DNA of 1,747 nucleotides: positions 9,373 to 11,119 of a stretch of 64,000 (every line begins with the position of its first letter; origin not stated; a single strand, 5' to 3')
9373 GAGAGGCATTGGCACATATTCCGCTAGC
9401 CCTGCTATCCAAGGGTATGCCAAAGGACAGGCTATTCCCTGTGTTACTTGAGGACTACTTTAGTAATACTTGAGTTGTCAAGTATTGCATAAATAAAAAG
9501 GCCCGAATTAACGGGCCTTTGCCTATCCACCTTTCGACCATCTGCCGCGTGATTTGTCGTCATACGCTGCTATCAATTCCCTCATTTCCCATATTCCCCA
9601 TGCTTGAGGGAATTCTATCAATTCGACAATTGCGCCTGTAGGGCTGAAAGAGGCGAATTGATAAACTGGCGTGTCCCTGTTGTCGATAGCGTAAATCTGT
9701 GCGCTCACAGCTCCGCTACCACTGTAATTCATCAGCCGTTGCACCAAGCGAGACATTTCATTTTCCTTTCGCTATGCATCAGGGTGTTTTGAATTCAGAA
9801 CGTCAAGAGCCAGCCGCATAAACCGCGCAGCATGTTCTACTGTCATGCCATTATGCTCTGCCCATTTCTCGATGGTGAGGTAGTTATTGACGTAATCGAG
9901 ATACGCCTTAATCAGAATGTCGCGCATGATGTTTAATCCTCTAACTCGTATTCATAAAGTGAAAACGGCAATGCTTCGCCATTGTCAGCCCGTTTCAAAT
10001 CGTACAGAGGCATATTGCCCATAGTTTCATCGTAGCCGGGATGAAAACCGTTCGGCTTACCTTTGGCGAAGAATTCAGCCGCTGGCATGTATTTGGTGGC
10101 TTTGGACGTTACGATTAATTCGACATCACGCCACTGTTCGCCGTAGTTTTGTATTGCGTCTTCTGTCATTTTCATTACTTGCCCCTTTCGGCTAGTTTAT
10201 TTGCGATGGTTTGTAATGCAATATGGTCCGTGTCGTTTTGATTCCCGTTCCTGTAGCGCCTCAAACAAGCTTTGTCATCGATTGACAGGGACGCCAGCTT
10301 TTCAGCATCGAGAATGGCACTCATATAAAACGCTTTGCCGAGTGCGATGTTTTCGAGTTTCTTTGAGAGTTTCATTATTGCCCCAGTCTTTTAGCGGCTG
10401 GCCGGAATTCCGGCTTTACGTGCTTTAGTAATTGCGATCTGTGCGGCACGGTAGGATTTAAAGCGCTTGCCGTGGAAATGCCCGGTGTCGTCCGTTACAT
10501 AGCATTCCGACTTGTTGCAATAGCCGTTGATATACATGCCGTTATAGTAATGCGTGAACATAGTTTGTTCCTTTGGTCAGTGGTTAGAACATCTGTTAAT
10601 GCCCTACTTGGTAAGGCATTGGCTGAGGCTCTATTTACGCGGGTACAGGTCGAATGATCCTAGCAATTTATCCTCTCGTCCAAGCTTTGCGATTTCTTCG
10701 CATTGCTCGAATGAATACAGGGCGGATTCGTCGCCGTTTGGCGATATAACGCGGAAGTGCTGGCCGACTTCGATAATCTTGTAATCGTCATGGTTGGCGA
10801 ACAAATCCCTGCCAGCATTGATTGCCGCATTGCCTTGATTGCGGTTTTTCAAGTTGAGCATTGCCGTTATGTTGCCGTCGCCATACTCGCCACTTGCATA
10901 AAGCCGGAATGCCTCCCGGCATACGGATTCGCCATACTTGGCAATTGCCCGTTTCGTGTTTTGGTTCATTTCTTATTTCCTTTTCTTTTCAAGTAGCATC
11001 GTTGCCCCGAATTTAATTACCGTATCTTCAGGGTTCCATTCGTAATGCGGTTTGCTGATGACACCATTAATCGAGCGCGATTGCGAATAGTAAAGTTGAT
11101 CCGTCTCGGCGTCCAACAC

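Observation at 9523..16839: AT-richer leftward operon of about 20 tiny genes with ArdA: a plasmid-leading-region-like anti-restriction/early island bounded by two structured non-coding tracts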

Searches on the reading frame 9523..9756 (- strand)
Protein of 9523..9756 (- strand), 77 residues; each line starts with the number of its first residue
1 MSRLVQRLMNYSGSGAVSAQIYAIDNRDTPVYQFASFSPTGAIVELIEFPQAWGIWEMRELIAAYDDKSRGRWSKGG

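Call 8: search_protein_families(library=pfam, max_evalue=0.01, proteins=[window:9523-9756:-])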
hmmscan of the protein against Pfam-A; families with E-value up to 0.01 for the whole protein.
window:9523-9756:- (77 aa): 0 families

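Call 10: search_protein_families(library=phrogs, max_evalue=0.001, proteins=[window:9523-9756:-])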
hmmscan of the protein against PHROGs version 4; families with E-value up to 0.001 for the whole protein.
window:9523-9756:- (77 aa): 0 families

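Call 31: search_protein_families(library=ncbifam, max_evalue=0.01, proteins=[window:9523-9756:-])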
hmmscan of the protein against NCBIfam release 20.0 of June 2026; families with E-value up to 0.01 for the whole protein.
window:9523-9756:- (77 aa): 0 families

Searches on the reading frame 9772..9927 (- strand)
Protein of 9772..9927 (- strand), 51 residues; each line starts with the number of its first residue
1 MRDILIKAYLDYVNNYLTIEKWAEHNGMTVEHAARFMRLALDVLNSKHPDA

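Call 8: search_protein_families(library=pfam, max_evalue=0.01, proteins=[window:9772-9927:-])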
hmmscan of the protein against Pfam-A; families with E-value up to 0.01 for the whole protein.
window:9772-9927:- (51 aa): 0 families

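Call 10: search_protein_families(library=phrogs, max_evalue=0.001, proteins=[window:9772-9927:-])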
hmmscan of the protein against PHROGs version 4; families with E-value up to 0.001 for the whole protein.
window:9772-9927:- (51 aa): 1 family
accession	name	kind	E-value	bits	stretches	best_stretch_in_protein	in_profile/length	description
phrog_26669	-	unknown function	2.6e-06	28.7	1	7-34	24-51/77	-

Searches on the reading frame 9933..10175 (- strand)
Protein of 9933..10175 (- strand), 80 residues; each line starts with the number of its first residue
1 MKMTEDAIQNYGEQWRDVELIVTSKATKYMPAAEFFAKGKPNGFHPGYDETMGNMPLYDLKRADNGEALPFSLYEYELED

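Call 8: search_protein_families(library=pfam, max_evalue=0.01, proteins=[window:9933-10175:-])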
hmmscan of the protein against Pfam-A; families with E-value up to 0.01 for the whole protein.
window:9933-10175:- (80 aa): 0 families

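Call 10: search_protein_families(library=phrogs, max_evalue=0.001, proteins=[window:9933-10175:-])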
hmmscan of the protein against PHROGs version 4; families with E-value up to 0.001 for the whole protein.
window:9933-10175:- (80 aa): 1 family
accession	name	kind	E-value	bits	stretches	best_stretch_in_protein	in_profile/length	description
phrog_34111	-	unknown function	0.00016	22.9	1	44-80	92-127/129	-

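Call 31: search_protein_families(library=ncbifam, max_evalue=0.01, proteins=[window:9933-10175:-])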
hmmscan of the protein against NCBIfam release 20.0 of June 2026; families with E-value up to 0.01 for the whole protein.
window:9933-10175:- (80 aa): 0 families

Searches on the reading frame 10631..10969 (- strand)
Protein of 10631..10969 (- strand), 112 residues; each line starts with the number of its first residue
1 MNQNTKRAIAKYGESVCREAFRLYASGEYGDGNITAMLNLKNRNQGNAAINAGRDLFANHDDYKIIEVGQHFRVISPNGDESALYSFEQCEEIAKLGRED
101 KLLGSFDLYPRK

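Call 8: search_protein_families(library=pfam, max_evalue=0.01, proteins=[window:10631-10969:-])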
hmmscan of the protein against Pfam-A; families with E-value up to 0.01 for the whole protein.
window:10631-10969:- (112 aa): 0 families

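Call 10: search_protein_families(library=phrogs, max_evalue=0.001, proteins=[window:10631-10969:-])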
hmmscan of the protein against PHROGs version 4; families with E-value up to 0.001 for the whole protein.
window:10631-10969:- (112 aa): 0 families

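Call 31: search_protein_families(library=ncbifam, max_evalue=0.01, proteins=[window:10631-10969:-])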
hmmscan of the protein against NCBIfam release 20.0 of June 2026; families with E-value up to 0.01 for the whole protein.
window:10631-10969:- (112 aa): 0 families

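Call 77: search_protein_families(library=padloc, max_evalue=0.01, proteins=[window:10631-10969:-])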
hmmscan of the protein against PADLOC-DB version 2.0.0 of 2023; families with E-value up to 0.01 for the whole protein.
window:10631-10969:- (112 aa): 0 families
